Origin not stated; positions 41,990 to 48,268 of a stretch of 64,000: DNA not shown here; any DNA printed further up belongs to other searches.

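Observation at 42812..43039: Transglutaminase-like Cys-His core embedded in the N-terminus of the helicase-nuclease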

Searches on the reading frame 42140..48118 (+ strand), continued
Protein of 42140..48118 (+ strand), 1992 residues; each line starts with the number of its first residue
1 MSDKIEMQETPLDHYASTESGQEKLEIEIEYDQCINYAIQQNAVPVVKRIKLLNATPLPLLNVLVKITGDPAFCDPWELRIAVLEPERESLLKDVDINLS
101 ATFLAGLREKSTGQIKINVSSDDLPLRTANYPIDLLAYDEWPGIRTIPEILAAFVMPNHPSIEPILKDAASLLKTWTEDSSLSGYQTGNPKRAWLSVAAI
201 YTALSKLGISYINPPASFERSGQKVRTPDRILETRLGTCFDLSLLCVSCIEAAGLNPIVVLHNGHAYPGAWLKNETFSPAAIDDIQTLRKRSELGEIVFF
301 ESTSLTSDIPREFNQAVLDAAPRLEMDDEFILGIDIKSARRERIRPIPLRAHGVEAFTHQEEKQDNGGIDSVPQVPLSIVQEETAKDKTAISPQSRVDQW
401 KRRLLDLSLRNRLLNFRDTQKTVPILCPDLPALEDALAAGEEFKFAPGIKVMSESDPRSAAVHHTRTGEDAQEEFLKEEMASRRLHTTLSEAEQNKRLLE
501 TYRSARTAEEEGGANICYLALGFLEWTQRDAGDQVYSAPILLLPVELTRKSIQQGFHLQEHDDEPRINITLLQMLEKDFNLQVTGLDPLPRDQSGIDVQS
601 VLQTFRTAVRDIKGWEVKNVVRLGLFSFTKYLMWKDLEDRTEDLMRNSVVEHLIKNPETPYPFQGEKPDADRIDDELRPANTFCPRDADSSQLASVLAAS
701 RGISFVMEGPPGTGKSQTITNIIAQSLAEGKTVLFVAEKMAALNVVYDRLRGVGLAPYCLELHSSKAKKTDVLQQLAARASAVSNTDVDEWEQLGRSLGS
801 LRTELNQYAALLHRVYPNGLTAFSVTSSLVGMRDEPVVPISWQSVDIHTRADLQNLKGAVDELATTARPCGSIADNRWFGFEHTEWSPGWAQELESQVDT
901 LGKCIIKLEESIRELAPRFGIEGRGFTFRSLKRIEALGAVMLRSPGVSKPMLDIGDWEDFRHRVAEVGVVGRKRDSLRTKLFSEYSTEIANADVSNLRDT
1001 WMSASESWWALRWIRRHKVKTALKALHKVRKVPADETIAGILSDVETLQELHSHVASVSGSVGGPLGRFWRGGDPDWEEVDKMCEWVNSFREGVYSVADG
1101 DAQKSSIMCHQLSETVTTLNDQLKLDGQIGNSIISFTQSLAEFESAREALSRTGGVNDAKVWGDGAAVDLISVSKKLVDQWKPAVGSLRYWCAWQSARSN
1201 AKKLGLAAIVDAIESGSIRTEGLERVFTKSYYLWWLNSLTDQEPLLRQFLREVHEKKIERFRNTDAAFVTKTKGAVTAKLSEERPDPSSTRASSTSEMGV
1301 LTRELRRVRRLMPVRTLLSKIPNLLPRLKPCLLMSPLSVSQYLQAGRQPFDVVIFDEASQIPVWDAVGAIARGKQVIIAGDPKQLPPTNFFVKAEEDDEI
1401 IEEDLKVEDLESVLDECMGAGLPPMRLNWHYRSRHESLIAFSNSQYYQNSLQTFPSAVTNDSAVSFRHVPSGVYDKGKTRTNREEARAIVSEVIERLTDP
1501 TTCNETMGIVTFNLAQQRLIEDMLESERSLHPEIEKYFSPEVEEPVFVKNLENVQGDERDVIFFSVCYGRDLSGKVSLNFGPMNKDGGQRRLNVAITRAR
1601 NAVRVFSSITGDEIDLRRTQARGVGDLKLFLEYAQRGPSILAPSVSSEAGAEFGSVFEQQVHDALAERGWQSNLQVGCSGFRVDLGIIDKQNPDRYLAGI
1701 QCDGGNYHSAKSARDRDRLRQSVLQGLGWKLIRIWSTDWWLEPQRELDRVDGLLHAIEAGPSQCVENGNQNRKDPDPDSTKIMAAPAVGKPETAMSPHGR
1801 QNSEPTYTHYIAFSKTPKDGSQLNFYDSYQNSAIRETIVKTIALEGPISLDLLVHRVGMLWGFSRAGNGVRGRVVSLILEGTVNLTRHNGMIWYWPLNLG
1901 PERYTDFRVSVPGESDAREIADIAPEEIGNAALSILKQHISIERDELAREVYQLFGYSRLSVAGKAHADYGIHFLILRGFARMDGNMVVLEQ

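Call 68: search_dna_similar(query=window:42140-48115:+, collection=plasmids, mode=protein, max_rows=25)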
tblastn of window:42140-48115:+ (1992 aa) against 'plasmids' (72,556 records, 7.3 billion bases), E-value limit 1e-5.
Records with a match: 567; places in all: 592; records where one place covers at least 80% of the query: 71.
Best place of each record, by identity: <60% 567.
By first word of the organism name: Klebsiella 244; Ralstonia 118; Acinetobacter 47; Rhizobium 22; Raoultella 12; Mesorhizobium 6; Paracoccus 6; Vibrio 5; Variovorax 5; Thioclava 4; and 66 more.
By predicted mobility (MOB-suite, as given by PLSDB): conjugative 221; non-mobilizable 189; mobilizable 157.
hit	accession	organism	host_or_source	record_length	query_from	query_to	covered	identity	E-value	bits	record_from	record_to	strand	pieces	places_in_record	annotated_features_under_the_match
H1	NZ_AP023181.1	Paraburkholderia sp. PGU19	Physopelta gutta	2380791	5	1979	99%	38.8%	0e+0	1276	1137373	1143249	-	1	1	none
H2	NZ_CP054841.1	Comamonas antarctica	whole organism,R2A medium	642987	24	1975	89%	41.2%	0e+0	1234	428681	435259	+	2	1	DUF3320 domain-containing protein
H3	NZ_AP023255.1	Mesorhizobium sp. 131-3-5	Lotus japonicus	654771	25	1972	98%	36.8%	0e+0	1049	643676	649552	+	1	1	DUF3320 domain-containing protein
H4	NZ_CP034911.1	Sinorhizobium alkalisoli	single cell,root nodule of Sesbania ...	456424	34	1972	97%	36.7%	0e+0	1078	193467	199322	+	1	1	DUF3320 domain-containing protein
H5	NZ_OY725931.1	Bacteroides finegoldii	-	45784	23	1990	99%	36.1%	0e+0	1140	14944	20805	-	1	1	DUF3320 domain-containing protein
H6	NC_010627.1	Paraburkholderia phymatum STM815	-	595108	35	1923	85%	41.6%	4e-176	1206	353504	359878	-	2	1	DUF3320 domain-containing protein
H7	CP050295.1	Mesorhizobium loti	Oxytropis kamtschatica,cell ...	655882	25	1972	98%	36.1%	0e+0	1032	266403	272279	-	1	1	DUF3320 domain-containing protein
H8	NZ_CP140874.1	Rhizobium beringeri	Trifolium pratense,whole organism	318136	34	1929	95%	36.9%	0e+0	1112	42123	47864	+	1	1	DUF3320 domain-containing protein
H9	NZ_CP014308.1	Burkholderia sp. PAMC 26561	single cell,lichen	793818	35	1936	89%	39.4%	0e+0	1233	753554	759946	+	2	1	DUF3320 domain-containing protein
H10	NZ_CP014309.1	Burkholderia sp. PAMC 26561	single cell,lichen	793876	35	1936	89%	39.4%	0e+0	1233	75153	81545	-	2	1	DUF3320 domain-containing protein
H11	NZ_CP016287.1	Rhizobium leguminosarum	Vavilovia formosa,cell culture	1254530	34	1929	95%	36.7%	0e+0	1099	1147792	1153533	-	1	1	record has no annotation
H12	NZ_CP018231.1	Rhizobium leguminosarum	Vavilovia formosa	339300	34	1929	95%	36.8%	0e+0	1108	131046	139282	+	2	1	DUF3320 domain-containing protein | DUF4011 domain-containing protein | istA: IS21 family transposase | istB: IS21-like element helper ATPase IstB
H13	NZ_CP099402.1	Rhizobium sp. Pop5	Phaseolus vulgaris,Cell culture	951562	27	1923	95%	36.4%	0e+0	1033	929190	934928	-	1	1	DUF3320 domain-containing protein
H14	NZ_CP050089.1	Rhizobium leguminosarum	Trifolium pratense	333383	62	1929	94%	36.9%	0e+0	1092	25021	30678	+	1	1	DUF3320 domain-containing protein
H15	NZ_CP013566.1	Rhizobium phaseoli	Phaseolus vulgaris,Whole ...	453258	9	1923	96%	35.9%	0e+0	1030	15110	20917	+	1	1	DUF3320 domain-containing protein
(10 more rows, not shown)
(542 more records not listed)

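Call 69: search_dna_similar(query=window:42140-48115:+, collection=plasmids, mode=protein, max_rows=30, rows=spread)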
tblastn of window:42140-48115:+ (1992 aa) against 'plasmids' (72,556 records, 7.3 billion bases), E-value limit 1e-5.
Records with a match: 567; places in all: 592; records where one place covers at least 80% of the query: 71.
Best place of each record, by identity: <60% 567.
By first word of the organism name: Klebsiella 244; Ralstonia 118; Acinetobacter 47; Rhizobium 22; Raoultella 12; Mesorhizobium 6; Paracoccus 6; Vibrio 5; Variovorax 5; Thioclava 4; and 66 more.
By predicted mobility (MOB-suite, as given by PLSDB): conjugative 221; non-mobilizable 189; mobilizable 157.
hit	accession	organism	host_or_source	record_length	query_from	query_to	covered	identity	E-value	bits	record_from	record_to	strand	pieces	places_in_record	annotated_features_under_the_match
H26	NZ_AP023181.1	Paraburkholderia sp. PGU19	Physopelta gutta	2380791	5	1979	99%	38.8%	0e+0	1276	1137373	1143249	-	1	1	none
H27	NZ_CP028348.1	Novosphingobium sp. THN1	cell culture,surface water of Lake Taihu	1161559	35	1927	95%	35.9%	6e-146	1075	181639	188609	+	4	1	record has no annotation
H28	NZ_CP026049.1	Raoultella planticola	Homo sapiens,G-tube swab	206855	25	1751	87%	36.8%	0e+0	1008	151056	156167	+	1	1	DUF3320 domain-containing protein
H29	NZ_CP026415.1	Acinetobacter sp. ACNIH2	-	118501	24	1750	87%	36.2%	0e+0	960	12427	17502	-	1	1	DUF4011 domain-containing protein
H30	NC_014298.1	Halalkalicoccus jeotgali B3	-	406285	510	1979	74%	33.2%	0e+0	624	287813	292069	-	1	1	DUF4011 domain-containing protein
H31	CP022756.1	Ralstonia solanacearum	Solanum tuberosum,single cell,Potato ...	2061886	481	1956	60%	35.4%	2e-111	604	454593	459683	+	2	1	helicase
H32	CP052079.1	Ralstonia solanacearum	tomato,cell culture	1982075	481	1956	60%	35.3%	2e-111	604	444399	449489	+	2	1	none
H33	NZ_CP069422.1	Aristaeella lactis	Bos taurus,Bovine rumen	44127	485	1959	60%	34.8%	7e-115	630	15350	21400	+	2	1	DUF4011 domain-containing protein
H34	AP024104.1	Ralstonia solanacearum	-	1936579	481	1956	51%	36.9%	4e-98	561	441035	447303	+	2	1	hypothetical protein (x2) | IS5 family transposase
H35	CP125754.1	Klebsiella pneumoniae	Homo sapiens,bronchoalveolar lavage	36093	484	1758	55%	33.0%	4e-91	513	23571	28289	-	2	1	DUF4011 domain-containing protein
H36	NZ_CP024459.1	Klebsiella pneumoniae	Homo sapiens,sputum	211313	484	1758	55%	32.9%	3e-93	519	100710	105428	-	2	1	hhe: DUF4011 domain-containing anti-phage protein Hhe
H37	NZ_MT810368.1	Klebsiella pneumoniae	-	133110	484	1758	55%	32.9%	4e-93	519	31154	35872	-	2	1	hhe: DUF4011 domain-containing anti-phage protein Hhe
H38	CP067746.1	Klebsiella pneumoniae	Homo sapiens,blood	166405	484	1758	55%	32.9%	4e-93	519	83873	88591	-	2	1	DUF4011 domain-containing protein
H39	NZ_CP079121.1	Klebsiella pneumoniae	Homo sapiens,urine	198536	484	1758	55%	32.9%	4e-93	519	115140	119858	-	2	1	hhe: DUF4011 domain-containing anti-phage protein Hhe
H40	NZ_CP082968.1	Klebsiella pneumoniae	Homo sapiens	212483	484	1758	55%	32.9%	4e-93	519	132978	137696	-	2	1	hhe: DUF4011 domain-containing anti-phage protein Hhe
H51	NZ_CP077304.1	Acinetobacter pittii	-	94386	1330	1763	22%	26.5%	1e-25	124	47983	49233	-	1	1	AAA domain-containing protein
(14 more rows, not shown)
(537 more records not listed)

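Call 70: get_annotated_region(hit=H36, flank=3000)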
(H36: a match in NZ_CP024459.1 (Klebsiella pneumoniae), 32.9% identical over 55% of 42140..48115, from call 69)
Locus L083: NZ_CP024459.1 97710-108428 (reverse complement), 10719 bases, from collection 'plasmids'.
description: Klebsiella pneumoniae strain QS17-0161 plasmid pMR0617aac, complete sequence
organism: Klebsiella pneumoniae (NCBI taxid 573)
taxonomy: Bacteria; Pseudomonadota; Gammaproteobacteria; Enterobacterales; Enterobacteriaceae; Klebsiella; Klebsiella pneumoniae
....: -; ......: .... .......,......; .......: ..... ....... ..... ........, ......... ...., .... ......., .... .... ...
typing (MOB-suite, as given by PLSDB): conjugative; replicon IncFIB,IncFII,rep_cluster_2183; relaxase MOBF,MOBF; mating-pair formation MPF_F
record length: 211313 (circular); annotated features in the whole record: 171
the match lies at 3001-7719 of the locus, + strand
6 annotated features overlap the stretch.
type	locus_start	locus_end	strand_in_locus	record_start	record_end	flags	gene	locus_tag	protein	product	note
CDS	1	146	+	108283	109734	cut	-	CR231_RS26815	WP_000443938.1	DUF262 domain-containing protein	-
CDS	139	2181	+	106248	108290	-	-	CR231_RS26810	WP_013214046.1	DUF262 domain-containing protein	-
CDS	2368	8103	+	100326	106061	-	hhe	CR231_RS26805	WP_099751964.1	DUF4011 domain-containing anti-phage protein Hhe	GO:0051607 - defense response to virus [Evidence IEA]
CDS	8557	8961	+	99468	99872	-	-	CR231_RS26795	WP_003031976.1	transposase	GO:0006313 - DNA transposition [Evidence IEA]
CDS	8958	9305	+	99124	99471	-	tnpB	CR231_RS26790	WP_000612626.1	IS66 family insertion sequence element accessory protein TnpB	-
CDS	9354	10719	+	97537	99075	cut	-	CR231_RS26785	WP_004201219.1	IS66-like element ISKpn24 family transposase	GO:0006313 - DNA transposition [Evidence IEA]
